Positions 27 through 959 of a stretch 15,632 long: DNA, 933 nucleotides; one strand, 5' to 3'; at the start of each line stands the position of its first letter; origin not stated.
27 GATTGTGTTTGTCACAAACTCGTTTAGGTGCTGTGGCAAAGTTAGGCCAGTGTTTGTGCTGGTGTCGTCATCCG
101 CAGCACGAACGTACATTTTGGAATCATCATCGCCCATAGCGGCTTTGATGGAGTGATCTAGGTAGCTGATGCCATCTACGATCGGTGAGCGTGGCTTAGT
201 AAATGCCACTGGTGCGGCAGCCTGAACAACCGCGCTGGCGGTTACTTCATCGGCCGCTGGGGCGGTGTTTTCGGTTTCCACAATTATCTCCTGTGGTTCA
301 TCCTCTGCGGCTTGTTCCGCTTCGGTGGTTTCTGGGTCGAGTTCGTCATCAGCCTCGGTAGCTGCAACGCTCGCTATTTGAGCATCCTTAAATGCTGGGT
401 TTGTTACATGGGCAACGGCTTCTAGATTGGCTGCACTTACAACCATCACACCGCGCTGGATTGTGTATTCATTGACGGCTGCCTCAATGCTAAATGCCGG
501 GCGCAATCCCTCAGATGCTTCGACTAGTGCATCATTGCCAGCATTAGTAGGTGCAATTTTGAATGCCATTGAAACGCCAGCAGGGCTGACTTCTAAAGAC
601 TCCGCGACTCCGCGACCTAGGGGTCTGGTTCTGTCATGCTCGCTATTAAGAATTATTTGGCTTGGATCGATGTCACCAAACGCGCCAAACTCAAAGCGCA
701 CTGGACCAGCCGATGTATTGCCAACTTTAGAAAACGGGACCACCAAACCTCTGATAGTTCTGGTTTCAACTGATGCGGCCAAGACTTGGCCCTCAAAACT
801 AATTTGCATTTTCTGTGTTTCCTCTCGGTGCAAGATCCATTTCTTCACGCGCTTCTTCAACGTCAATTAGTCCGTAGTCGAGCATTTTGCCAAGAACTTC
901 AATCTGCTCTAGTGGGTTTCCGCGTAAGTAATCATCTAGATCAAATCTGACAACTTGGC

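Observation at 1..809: Protease, acidic scaffold-like linker and major capsid protein encoded as one 516-aa polypeptide (spans the window junction, continues at 14764-15632)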

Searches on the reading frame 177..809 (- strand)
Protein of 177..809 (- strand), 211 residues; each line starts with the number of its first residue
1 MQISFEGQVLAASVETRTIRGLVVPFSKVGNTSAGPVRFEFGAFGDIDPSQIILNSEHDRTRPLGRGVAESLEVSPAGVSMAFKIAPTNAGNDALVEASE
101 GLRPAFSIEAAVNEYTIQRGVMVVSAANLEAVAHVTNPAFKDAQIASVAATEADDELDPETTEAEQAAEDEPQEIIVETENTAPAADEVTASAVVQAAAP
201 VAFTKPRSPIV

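Call 93: search_solved_structures(query=window:177-809:-, max_evalue=10, show_alignments=3)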
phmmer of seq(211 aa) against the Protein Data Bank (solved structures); distinct sequences matched with E-value up to 10: 3.
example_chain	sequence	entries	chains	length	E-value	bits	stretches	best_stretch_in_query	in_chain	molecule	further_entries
8prn_A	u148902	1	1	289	0.45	13.6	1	21-109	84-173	PORIN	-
7prn_A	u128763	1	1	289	0.45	13.6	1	21-109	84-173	PORIN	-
3prn_A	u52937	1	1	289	1.1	12.4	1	22-109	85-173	PORIN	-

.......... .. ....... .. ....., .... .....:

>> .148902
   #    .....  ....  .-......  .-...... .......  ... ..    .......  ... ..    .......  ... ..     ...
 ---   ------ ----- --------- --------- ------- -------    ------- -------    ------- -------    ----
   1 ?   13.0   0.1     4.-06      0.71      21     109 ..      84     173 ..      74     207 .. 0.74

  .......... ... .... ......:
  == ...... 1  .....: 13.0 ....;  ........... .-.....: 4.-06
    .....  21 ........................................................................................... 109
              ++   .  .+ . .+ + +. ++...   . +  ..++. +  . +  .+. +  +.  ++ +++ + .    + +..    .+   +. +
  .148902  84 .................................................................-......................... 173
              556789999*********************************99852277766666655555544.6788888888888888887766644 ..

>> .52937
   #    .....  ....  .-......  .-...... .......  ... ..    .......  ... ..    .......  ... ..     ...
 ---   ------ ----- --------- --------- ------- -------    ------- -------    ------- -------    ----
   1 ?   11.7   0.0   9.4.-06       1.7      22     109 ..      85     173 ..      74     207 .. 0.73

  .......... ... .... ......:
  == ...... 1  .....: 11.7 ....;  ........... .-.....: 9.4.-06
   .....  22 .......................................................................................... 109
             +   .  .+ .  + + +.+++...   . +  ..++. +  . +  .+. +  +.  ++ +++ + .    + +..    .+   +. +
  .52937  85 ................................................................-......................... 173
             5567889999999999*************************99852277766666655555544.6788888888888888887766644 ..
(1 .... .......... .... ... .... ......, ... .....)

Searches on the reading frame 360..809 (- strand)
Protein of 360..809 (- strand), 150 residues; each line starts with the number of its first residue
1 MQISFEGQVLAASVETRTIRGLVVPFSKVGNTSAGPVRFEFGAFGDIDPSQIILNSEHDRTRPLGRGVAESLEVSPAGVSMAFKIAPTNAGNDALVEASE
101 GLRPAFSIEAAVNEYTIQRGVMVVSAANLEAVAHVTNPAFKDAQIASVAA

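Call 31: search_protein_representatives(protein=window:360-809:-)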
Query: 150 residues. Proteins with E-value up to 0.001 (for the whole library): 1235; up to 1e-10: 308; up to 1e-30: 11. The best 150 are listed.
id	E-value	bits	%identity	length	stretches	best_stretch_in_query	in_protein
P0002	2.4e-78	276.9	90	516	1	1-150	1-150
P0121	8.7e-54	197.4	68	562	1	3-150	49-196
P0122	1.9e-52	193.1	65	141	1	1-141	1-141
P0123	5.0e-45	169.0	83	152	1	1-94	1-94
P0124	2.2e-39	150.8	54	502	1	1-150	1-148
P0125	3.5e-39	150.1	55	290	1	1-150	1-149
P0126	4.3e-33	130.4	88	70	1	1-69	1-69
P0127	1.6e-32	128.6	47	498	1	1-150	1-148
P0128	3.3e-32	127.6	51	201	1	1-150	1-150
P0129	5.4e-32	126.9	50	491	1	2-150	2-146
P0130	2.1e-31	125.0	50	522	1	3-150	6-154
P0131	3.5e-30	121.0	47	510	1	1-150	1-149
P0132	9.0e-30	119.7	54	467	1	13-150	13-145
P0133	3.6e-29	117.7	45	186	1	2-141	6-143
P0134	4.5e-29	117.4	47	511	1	1-150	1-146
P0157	3.6e-22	95.1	40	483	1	3-148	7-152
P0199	1.1e-17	80.6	36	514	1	3-149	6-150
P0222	3.1e-16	75.9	37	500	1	4-147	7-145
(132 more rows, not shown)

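Call 69: find_related_loci(query=P0199, collection=viral_contigs, flank=300)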
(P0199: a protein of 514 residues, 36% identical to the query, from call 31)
Query P0199 (514 aa) in viral_contigs; peptide patterns used: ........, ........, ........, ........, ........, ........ (x = any residue, [..] = any of these).
86 stretches matched a pattern; 75 encode a relative of the query (tblastn E <= 1e-3); 75 distinct loci.
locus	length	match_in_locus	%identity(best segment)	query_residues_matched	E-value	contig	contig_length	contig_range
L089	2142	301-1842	56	5-514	0e+0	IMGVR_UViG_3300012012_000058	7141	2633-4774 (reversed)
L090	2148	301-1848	56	1-514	0e+0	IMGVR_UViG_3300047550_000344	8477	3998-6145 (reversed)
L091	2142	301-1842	56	5-514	0e+0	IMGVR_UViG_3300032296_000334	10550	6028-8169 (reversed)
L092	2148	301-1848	56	1-514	0e+0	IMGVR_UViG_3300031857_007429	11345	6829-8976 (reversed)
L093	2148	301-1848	55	1-514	0e+0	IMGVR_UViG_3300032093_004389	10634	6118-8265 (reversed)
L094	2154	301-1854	55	1-514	0e+0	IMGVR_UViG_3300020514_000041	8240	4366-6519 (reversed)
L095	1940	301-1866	56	1-514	0e+0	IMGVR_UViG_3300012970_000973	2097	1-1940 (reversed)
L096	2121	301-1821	56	12-514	0e+0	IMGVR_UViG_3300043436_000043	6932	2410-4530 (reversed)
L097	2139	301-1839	58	1-514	0e+0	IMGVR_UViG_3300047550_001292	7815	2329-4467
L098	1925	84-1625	56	5-514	0e+0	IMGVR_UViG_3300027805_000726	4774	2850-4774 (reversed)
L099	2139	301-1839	58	1-514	0e+0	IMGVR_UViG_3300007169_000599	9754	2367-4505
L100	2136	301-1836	56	5-514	0e+0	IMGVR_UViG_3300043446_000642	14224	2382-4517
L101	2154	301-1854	56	5-514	0e+0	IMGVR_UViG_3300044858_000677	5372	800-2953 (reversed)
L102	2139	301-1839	58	3-514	0e+0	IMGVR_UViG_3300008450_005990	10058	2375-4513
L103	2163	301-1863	56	1-514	0e+0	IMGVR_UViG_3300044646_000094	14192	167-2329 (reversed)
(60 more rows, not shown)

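Call 70: find_related_loci(query=P0222, collection=viral_contigs, flank=300)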
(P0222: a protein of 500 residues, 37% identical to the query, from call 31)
Query P0222 (500 aa) in viral_contigs; peptide patterns used: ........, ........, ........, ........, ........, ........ (x = any residue, [..] = any of these).
6 stretches matched a pattern, but none encodes a relative of the query by tblastn (E <= 1e-3).

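Call 71: find_related_loci(query=P0157, collection=viral_contigs, flank=300)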
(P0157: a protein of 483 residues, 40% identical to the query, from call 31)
Query P0157 (483 aa) in viral_contigs; peptide patterns used: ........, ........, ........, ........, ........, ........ (x = any residue, [..] = any of these).
8 stretches matched a pattern; 5 encode a relative of the query (tblastn E <= 1e-3); 5 distinct loci.
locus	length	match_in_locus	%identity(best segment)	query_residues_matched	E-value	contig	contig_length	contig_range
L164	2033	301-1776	43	10-481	4e-97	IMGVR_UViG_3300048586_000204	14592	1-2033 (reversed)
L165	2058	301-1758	43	13-473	1e-90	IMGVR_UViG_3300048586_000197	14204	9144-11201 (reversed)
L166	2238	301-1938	32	16-477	9e-67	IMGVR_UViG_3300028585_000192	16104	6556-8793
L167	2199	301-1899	41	16-477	1e-60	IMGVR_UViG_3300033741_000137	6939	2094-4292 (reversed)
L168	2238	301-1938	35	16-477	4e-52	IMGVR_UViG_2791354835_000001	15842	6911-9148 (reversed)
